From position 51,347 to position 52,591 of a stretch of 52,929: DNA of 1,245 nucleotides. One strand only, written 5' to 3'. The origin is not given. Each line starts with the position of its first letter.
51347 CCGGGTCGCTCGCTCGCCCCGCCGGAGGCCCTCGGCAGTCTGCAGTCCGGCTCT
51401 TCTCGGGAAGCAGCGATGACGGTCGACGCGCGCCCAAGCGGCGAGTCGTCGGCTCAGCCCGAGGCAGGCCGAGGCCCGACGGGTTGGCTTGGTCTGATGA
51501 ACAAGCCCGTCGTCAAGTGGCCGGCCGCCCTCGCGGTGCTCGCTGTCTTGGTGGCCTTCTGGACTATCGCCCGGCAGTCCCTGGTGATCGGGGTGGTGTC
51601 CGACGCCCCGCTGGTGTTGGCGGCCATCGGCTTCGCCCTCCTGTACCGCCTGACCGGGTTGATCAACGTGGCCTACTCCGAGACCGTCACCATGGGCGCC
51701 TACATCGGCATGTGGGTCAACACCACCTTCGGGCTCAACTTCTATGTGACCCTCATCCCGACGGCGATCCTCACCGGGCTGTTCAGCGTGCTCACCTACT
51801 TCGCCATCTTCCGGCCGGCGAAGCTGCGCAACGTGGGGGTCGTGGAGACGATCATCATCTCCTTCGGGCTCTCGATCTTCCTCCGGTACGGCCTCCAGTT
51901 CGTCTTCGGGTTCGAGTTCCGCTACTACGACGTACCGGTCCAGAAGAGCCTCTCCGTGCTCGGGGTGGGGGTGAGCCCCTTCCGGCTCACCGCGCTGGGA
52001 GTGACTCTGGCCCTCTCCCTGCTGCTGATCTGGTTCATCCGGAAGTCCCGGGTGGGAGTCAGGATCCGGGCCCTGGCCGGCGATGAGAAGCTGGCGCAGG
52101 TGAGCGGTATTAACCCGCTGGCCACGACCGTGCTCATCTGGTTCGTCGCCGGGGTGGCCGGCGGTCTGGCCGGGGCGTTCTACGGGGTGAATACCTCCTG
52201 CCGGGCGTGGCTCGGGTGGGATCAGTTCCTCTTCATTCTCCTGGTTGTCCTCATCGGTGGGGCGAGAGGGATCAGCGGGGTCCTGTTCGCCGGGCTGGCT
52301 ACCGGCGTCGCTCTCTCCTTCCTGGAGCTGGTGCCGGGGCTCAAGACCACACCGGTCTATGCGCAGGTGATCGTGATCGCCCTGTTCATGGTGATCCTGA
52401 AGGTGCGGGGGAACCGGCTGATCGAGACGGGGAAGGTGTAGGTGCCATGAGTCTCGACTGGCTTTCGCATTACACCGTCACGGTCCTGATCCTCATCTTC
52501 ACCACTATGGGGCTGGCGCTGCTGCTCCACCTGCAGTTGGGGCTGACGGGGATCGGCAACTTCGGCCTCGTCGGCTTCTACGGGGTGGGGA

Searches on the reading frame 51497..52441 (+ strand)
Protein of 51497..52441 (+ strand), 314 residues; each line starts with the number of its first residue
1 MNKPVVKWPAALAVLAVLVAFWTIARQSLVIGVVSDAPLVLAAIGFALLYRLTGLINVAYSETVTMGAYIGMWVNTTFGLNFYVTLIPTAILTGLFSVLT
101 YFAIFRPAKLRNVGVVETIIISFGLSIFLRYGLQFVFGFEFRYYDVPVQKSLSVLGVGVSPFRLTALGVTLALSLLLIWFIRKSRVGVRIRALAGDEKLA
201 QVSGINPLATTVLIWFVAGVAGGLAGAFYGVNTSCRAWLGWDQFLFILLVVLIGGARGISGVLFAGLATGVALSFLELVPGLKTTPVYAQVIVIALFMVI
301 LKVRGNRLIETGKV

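Call 54: search_protein_families(library=pfam, proteins=[window:51497-52441:+], max_evalue=0.001)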
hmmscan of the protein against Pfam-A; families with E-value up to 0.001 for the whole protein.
window:51497-52441:+ (314 aa): 1 family
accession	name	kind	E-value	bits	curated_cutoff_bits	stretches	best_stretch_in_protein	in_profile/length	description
PF02653.21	BPD_transp_2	-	2.3e-30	106.1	26.8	1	32-301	5-269/269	Branched-chain amino acid transport system / permease component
